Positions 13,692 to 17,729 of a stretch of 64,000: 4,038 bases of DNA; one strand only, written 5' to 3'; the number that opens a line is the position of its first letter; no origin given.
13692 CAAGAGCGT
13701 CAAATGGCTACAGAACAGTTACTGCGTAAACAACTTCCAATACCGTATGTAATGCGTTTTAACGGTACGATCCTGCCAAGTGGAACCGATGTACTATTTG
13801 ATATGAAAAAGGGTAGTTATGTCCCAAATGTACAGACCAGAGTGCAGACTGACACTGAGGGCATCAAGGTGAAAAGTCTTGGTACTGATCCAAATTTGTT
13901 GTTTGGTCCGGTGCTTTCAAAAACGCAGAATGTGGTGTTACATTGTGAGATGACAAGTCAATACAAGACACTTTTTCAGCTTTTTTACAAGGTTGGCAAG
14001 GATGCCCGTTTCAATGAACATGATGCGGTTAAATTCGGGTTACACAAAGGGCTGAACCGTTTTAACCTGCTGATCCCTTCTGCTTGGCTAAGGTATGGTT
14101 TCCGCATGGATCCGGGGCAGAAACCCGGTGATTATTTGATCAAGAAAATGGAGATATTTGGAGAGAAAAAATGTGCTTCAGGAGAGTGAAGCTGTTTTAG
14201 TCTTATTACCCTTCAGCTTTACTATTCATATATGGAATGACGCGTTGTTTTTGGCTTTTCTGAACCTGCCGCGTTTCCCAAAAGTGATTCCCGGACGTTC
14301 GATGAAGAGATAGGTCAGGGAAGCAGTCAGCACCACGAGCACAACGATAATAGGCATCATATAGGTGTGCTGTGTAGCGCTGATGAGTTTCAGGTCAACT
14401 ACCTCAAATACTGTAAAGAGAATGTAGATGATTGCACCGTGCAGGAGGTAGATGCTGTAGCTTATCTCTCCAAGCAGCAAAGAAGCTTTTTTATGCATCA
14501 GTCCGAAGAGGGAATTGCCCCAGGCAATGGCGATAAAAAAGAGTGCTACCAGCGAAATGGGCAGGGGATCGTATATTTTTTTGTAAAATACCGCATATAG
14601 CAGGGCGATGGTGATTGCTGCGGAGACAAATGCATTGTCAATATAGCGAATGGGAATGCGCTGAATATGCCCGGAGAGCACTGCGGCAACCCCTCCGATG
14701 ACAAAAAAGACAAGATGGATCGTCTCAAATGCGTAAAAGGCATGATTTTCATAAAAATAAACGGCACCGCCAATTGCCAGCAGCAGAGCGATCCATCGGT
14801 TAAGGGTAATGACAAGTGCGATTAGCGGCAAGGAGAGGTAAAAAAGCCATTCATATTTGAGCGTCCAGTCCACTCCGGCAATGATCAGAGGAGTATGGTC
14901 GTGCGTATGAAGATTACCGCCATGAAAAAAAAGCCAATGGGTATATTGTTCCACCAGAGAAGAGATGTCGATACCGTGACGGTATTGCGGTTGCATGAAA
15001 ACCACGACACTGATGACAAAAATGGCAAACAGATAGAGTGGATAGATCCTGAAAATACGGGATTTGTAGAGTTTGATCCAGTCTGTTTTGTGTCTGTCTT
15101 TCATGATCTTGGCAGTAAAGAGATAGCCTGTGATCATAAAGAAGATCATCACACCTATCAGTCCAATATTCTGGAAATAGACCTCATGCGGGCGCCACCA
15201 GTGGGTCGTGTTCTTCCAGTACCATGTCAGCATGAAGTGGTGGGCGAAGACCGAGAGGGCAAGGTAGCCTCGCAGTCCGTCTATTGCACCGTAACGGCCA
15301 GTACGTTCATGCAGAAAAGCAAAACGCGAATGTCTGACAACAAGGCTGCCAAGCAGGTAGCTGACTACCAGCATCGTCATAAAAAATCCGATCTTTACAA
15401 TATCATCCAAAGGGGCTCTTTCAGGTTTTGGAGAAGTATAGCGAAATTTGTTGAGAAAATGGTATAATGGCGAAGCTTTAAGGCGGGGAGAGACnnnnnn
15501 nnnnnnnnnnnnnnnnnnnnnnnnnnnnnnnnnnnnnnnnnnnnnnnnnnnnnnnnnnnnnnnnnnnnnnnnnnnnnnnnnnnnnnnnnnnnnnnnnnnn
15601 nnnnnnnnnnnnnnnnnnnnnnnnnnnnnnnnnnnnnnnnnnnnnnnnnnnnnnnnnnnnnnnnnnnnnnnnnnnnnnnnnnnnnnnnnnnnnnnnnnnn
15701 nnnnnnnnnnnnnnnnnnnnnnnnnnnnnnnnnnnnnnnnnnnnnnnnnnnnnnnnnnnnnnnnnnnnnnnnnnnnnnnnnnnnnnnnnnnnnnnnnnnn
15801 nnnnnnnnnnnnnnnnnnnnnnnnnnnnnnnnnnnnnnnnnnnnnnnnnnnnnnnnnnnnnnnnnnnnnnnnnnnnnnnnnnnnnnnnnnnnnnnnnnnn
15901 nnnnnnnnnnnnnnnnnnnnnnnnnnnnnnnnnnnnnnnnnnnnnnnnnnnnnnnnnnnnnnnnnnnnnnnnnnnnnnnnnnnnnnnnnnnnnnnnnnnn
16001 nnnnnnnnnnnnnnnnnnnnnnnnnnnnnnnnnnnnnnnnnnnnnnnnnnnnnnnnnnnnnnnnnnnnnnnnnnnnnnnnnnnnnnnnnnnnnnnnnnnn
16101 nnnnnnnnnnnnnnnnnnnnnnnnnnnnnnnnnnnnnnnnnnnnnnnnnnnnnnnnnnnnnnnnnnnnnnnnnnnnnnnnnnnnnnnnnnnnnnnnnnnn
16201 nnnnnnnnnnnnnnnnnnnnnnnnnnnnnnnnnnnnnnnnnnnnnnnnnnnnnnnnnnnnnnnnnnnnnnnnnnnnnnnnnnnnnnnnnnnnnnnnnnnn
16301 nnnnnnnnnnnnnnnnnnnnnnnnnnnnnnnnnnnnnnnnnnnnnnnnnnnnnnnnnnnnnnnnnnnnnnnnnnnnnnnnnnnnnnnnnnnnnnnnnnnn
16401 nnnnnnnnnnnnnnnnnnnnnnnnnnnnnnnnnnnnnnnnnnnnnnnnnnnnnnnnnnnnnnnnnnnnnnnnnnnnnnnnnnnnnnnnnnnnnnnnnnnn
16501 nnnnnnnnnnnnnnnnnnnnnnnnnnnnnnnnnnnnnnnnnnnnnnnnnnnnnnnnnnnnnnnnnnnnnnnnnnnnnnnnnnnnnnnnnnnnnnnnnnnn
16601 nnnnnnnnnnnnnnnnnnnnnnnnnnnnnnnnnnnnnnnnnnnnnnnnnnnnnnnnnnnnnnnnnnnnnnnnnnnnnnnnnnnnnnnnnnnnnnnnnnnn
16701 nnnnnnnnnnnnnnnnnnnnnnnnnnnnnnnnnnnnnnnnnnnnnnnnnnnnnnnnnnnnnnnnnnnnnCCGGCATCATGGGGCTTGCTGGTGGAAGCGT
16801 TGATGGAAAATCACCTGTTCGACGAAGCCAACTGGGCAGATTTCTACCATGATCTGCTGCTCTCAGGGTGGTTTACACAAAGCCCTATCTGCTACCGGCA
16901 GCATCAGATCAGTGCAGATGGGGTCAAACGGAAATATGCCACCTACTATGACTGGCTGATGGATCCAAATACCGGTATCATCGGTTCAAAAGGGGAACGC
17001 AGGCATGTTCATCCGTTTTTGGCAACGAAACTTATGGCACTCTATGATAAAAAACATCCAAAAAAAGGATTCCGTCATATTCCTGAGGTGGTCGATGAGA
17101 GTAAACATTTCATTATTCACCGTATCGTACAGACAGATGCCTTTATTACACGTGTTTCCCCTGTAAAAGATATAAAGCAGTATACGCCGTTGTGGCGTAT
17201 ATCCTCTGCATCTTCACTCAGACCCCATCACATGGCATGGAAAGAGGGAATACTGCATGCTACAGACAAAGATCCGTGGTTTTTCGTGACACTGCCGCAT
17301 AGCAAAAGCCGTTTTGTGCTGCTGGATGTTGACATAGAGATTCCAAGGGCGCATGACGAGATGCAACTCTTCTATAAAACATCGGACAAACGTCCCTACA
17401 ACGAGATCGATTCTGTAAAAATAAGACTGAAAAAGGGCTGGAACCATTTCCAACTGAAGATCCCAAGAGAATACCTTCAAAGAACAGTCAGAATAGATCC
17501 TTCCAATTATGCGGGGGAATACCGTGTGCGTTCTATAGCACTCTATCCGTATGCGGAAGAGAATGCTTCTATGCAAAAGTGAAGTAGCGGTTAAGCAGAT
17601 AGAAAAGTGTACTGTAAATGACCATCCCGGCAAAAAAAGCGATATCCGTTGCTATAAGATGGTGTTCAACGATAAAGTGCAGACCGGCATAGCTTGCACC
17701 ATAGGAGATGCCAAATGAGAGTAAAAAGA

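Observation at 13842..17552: A ~80-110-aa periplasmic module recurs in three otherwise unrelated envelope proteins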

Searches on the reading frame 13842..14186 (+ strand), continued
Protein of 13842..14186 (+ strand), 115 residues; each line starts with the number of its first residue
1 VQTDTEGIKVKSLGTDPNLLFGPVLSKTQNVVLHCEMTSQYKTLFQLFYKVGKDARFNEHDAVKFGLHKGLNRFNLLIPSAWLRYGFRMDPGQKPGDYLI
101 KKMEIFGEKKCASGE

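Call 87: search_protein_families(library=pfam, proteins=[P0135, P0005, P0066, P0042, P0053, P0095, P0070, P0150, P0040], max_evalue=0.00001)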
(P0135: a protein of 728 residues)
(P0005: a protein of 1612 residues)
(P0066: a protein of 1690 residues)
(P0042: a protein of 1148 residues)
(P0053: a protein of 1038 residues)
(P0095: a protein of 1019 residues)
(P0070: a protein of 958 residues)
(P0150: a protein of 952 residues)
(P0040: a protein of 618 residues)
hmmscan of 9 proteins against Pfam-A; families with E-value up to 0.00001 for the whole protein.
P0135 (728 aa): 4 families
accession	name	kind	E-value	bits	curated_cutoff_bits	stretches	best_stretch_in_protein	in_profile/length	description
PF00535.33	Glycos_transf_2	-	1.9e-30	106.4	23.3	1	5-130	1-128/168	Glycosyl transferase family 2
PF10111.15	Glyco_tranf_2_2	-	2.1e-12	47.6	27.3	1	5-106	1-107/276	Glycosyltransferase like family 2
PF13641.12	Glyco_tranf_2_3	-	5.5e-11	43.4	27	1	2-117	1-122/230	Glycosyltransferase like family 2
PF13632.12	Glyco_trans_2_3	-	1.2e-06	29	27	0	83-209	1-136/198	Glycosyl transferase family group 2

P0005 (1612 aa): 1 family
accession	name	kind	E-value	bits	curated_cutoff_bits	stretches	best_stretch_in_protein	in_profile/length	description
PF00685.33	Sulfotransfer_1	-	1.8e-10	41.1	22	0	556-728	7-162/255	Sulfotransferase domain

P0066 (1690 aa): 2 families
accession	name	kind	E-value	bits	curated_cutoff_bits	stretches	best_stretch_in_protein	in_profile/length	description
PF00395.25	SLH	-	1.1e-32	112.1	20.8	3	1498-1540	1-44/44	S-layer homology domain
PF00041.27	fn3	-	2.5e-09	37.6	25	1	1372-1443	4-75/84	Fibronectin type III domain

P0042 (1148 aa): 1 family
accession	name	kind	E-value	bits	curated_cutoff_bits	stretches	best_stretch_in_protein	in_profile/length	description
PF09586.16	YfhO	-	3.1e-75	254.6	28.5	1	239-1124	4-835/835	Bacterial membrane protein YfhO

P0053 (1038 aa): 2 families
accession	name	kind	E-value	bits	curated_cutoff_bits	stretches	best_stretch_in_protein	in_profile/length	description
PF12245.14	Big_3_2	-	9.8e-07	29.4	23.3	0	909-959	32-83/122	Bacterial Ig-like domain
PF17936.7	Big_6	-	3.3e-06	27.7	27.6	0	938-979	36-78/83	Bacterial Ig domain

P0095 (1019 aa): 1 family
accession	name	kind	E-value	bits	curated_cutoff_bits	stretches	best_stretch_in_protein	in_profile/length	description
PF09586.16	YfhO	-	3.7e-75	254.3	28.5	2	22-658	4-630/835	Bacterial membrane protein YfhO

P0070 (958 aa): 8 families
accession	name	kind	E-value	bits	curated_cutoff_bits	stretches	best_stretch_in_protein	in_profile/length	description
PF00535.33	Glycos_transf_2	-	8.2e-23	81.6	23.3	1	405-533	1-127/168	Glycosyl transferase family 2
PF00534.26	Glycos_transf_1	-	5e-15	55.9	26.4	1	219-364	18-161/172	Glycosyl transferases group 1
PF13692.12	Glyco_trans_1_4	-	4.9e-12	46.7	27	1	219-356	4-138/142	Glycosyl transferases group 1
PF13641.12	Glyco_tranf_2_3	-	3.6e-10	40.7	27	1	404-603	3-209/230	Glycosyltransferase like family 2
PF20706.3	GT4-conflict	-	4.1e-10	39.6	26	1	178-338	156-325/385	Family 4 Glycosyltransferase in conflict systems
PF13439.12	Glyco_transf_4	-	5.5e-10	40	28.5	1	18-199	2-164/170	Glycosyltransferase Family 4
PF10111.15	Glyco_tranf_2_2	-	8.9e-09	35.7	27.3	0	407-509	3-110/276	Glycosyltransferase like family 2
PF13579.12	Glyco_trans_4_4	-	8.9e-08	33.1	29.7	1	18-198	1-156/158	Glycosyl transferase 4-like domain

P0150 (952 aa): 7 families
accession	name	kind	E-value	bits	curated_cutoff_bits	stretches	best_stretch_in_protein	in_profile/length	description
PF00535.33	Glycos_transf_2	-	2.8e-23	83.1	23.3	1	400-528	1-127/168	Glycosyl transferase family 2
PF00534.26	Glycos_transf_1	-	6.7e-16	58.7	26.4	1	209-353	12-156/172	Glycosyl transferases group 1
PF13692.12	Glyco_trans_1_4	-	2.4e-15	57.5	27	1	214-352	3-139/142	Glycosyl transferases group 1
PF13641.12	Glyco_tranf_2_3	-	6.4e-12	46.4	27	1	399-585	3-197/230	Glycosyltransferase like family 2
PF13439.12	Glyco_transf_4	-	2.6e-10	41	28.5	1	18-196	2-164/170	Glycosyltransferase Family 4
PF13579.12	Glyco_trans_4_4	-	4.2e-09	37.4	29.7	1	18-195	1-156/158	Glycosyl transferase 4-like domain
PF10111.15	Glyco_tranf_2_2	-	1.4e-08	35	27.3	0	400-503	1-105/276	Glycosyltransferase like family 2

P0040 (618 aa): 1 family
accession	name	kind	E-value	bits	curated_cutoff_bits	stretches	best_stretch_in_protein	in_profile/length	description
PF02585.22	PIG-L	-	1.7e-15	58.1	28.2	1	172-342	1-128/129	GlcNAc-PI de-N-acetylase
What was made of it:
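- GT4-GT2 enzymes, a sulfotransferase and an SLH+FN3 surface protein (call 87). The module is found in very different contexts: cytoplasmic GT4-GT2 enzymes, an SLH surface protein of a Gram-positive type, YfhO, PIG-L and a sulfotransferase (call 87).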

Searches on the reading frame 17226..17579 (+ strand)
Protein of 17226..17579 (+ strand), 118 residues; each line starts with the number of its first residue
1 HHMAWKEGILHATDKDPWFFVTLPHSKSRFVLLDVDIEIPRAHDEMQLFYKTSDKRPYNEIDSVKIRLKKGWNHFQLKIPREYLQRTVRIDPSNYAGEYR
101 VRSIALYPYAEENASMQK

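Call 10: search_protein_families(library=pfam, proteins=[window:17226-17579:+], max_evalue=1)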
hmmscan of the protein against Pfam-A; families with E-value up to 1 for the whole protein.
window:17226-17579:+ (118 aa): 0 families

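Call 13: find_homologous_proteins(query=window:17226-17579:+, max_evalue=0.001)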
Query window:17226-17579:+: 1 candidates shared short words with the query, none scored E <= 0.001.
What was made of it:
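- Tried and rejected: Word-indexed homologue search with the B module alone found nothing (call 13).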
